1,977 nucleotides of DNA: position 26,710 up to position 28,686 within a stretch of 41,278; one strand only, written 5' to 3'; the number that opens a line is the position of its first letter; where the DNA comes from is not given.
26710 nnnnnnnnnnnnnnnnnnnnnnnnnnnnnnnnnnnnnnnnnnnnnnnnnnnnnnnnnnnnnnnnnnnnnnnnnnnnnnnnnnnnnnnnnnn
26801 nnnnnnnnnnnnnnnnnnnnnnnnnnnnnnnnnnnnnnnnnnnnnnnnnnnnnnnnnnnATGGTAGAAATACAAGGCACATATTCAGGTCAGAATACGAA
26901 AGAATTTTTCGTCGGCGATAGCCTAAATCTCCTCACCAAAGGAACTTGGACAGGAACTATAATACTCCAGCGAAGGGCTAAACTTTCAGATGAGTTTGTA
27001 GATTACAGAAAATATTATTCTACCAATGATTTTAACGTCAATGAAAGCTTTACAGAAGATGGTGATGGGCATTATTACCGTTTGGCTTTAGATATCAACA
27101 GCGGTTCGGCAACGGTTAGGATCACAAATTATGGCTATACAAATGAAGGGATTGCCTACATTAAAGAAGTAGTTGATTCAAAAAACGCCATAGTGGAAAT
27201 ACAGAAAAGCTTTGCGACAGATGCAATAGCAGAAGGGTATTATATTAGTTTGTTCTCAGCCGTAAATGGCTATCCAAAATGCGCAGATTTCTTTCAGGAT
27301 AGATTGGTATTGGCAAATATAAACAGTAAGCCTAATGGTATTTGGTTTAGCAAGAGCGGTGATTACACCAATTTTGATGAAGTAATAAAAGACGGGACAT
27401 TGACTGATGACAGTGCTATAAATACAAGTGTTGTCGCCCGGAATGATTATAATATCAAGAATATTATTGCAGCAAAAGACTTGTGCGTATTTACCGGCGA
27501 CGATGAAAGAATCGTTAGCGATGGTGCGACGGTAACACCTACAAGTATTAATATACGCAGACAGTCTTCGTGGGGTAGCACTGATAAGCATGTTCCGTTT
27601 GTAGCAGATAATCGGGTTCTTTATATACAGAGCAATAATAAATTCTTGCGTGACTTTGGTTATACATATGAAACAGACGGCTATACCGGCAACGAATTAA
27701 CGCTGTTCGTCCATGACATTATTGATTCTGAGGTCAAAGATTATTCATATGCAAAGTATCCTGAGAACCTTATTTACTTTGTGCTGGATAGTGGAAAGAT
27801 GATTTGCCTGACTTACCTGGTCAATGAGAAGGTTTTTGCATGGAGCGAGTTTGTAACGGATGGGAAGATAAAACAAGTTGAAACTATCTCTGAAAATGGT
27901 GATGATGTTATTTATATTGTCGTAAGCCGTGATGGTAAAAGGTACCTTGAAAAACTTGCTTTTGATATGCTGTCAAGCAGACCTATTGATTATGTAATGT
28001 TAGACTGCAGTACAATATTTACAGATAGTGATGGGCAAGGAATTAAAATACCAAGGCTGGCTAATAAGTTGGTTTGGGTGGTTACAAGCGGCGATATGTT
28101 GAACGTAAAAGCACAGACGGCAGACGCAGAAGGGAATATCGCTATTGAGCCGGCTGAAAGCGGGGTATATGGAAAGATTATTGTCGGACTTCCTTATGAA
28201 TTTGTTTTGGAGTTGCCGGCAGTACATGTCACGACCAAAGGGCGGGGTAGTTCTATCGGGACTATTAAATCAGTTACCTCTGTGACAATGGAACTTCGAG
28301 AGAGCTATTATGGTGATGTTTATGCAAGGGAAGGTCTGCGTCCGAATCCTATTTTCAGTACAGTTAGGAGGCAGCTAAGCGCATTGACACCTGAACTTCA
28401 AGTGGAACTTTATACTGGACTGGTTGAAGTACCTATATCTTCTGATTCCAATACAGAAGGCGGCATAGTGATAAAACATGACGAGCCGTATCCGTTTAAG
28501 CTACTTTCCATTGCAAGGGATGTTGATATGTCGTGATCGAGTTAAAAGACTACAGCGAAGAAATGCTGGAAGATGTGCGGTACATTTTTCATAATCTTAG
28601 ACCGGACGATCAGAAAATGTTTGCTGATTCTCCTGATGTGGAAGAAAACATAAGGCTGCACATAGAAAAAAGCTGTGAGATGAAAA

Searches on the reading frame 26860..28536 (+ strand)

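Call 7: search_protein_families(library=phrogs, proteins=[window:26860-28536:+], max_evalue=0.001)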
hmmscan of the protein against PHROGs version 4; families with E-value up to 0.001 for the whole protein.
window:26860-28536:+ (558 aa): 5 families
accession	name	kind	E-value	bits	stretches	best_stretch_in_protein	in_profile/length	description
phrog_376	-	tail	6.7e-93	313.4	1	49-557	218-709/712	tail protein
phrog_15566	-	tail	1.5e-50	173.3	1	100-374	10-286/552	tail protein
phrog_457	-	tail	1.9e-20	74.1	1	143-551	358-780/793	tail protein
phrog_30010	-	unknown function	3.4e-15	56.8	1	251-384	178-316/517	-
phrog_21185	-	tail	2.4e-05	23.6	1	135-288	468-627/1038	tail protein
